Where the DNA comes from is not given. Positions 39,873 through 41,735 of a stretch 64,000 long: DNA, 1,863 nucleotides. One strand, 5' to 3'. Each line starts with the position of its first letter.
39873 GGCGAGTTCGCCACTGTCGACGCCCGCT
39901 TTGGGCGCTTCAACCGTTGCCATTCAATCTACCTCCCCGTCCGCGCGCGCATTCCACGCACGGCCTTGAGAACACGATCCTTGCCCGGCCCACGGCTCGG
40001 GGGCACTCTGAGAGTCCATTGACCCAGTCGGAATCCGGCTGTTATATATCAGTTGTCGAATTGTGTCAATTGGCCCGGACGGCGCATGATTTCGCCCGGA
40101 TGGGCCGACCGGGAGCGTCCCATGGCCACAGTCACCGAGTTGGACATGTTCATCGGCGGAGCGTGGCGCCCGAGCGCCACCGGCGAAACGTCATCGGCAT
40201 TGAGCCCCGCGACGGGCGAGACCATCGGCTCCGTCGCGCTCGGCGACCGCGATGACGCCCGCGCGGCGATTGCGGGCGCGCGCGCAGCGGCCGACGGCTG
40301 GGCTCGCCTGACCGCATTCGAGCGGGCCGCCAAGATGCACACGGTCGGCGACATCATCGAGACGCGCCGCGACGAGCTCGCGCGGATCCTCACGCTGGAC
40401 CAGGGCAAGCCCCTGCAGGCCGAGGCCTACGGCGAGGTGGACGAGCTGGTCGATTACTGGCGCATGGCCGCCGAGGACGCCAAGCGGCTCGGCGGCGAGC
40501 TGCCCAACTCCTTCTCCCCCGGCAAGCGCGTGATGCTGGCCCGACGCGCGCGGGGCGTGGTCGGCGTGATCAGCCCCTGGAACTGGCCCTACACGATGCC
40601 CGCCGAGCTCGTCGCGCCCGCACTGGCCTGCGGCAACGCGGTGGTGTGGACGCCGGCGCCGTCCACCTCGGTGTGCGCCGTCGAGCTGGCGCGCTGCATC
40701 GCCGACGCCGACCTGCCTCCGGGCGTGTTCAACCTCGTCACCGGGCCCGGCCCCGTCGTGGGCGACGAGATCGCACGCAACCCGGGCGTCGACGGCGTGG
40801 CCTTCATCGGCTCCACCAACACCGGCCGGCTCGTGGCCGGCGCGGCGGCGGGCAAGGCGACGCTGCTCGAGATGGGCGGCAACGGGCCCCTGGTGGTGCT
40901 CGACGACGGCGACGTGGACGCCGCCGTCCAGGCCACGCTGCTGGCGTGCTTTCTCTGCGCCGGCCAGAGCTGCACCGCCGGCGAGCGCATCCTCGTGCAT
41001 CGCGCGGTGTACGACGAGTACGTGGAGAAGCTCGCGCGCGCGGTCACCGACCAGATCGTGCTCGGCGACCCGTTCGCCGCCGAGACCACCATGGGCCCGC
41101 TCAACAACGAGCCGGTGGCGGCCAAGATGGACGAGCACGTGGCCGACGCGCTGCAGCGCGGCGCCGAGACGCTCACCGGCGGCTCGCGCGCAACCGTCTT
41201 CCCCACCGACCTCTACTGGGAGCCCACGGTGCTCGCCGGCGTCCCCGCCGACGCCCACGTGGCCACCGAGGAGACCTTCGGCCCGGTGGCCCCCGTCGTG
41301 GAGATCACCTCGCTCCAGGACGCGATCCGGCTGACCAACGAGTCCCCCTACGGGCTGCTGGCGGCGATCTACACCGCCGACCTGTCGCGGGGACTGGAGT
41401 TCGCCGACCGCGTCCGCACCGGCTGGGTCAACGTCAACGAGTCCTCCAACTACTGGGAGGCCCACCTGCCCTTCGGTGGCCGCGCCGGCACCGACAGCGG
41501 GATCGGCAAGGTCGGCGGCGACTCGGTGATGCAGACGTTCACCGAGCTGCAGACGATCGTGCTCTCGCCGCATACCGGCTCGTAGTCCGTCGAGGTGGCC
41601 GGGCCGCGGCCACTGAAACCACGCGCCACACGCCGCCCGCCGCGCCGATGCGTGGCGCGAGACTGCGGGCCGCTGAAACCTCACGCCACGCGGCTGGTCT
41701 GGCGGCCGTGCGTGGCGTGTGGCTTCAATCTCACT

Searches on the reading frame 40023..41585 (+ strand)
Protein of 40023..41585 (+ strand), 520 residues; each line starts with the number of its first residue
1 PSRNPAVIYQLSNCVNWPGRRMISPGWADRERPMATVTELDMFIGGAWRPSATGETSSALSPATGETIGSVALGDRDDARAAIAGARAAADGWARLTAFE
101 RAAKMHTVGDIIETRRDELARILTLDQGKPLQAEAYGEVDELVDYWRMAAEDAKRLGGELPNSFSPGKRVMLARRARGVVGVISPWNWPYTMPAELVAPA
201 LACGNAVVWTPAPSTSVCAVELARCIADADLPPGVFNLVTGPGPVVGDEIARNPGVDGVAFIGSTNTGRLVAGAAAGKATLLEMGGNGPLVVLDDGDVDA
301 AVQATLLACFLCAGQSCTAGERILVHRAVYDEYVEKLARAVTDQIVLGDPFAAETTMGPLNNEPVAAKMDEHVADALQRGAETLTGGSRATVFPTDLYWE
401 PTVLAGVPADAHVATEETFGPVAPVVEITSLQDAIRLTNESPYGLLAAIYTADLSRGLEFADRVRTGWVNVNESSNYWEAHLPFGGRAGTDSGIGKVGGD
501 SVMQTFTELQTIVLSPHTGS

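Call 46: search_protein_families(library=pfam, proteins=[window:40023-41585:+], max_evalue=0.0001)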
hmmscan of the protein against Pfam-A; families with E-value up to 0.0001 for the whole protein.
window:40023-41585:+ (520 aa): 1 family
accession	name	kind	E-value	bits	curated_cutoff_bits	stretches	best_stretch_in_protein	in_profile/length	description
PF00171.27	Aldedh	-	5.9e-143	477.2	23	1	48-512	1-461/461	Aldehyde dehydrogenase family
